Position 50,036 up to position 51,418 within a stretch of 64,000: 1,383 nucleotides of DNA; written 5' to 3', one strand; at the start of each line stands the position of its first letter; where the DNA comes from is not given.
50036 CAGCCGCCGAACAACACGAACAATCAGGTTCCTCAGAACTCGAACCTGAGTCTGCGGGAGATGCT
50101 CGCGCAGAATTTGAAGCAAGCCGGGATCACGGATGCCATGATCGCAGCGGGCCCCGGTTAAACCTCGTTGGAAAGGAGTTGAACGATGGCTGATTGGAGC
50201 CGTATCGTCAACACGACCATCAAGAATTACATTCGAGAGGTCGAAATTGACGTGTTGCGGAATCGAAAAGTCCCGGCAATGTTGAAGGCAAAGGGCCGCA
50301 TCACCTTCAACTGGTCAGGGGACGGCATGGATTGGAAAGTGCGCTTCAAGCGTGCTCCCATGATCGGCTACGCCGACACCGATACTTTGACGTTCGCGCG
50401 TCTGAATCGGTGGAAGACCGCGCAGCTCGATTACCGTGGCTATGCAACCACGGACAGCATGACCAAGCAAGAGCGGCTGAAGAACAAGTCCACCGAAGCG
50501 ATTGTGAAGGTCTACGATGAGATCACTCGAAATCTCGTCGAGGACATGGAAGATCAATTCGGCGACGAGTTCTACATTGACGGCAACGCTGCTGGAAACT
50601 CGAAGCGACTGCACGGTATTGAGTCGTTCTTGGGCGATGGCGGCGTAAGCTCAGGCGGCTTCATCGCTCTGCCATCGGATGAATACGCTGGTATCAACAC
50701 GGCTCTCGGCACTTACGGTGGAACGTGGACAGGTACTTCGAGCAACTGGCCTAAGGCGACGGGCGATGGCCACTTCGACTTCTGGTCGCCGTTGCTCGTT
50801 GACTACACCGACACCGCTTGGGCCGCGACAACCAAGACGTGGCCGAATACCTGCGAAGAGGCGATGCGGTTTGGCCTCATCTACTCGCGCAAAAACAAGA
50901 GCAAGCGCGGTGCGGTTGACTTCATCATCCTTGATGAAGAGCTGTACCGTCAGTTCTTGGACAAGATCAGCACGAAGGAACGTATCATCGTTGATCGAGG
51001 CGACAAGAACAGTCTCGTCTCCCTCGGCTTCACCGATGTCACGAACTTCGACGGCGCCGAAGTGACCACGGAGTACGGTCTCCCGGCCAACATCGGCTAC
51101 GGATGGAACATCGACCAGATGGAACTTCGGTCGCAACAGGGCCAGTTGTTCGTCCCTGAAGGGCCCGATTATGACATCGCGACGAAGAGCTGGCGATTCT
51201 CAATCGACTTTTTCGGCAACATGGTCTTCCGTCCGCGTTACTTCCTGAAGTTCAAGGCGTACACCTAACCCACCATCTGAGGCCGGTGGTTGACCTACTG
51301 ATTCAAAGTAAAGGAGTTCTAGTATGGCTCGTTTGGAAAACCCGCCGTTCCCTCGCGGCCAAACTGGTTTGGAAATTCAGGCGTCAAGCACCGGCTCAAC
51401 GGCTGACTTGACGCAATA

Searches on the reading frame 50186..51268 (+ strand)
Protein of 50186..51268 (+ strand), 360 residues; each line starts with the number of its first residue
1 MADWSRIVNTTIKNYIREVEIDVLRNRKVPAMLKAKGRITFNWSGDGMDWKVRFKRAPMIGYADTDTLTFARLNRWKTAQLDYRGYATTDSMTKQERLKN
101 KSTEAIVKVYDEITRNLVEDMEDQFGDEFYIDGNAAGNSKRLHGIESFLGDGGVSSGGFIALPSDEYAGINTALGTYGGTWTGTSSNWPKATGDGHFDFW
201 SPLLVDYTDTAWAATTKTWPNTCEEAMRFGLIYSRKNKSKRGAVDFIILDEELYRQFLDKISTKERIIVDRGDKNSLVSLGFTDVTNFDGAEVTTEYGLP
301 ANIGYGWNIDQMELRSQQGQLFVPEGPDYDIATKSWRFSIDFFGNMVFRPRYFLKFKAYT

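Call 31: search_protein_families(library=phrogs, max_evalue=0.001, proteins=[window:50186-51268:+])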
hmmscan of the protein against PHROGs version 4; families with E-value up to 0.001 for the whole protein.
window:50186-51268:+ (360 aa): 1 family
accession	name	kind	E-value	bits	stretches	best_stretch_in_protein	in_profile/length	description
phrog_9953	-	head and packaging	2e-21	77.7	1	3-349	8-318/329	major head protein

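Call 46: search_dna_similar(query=window:50186-51268:+, collection=phages, mode=protein, max_evalue=0.00001, max_rows=10)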
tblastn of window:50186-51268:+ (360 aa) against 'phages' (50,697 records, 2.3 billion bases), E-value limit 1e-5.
No match.
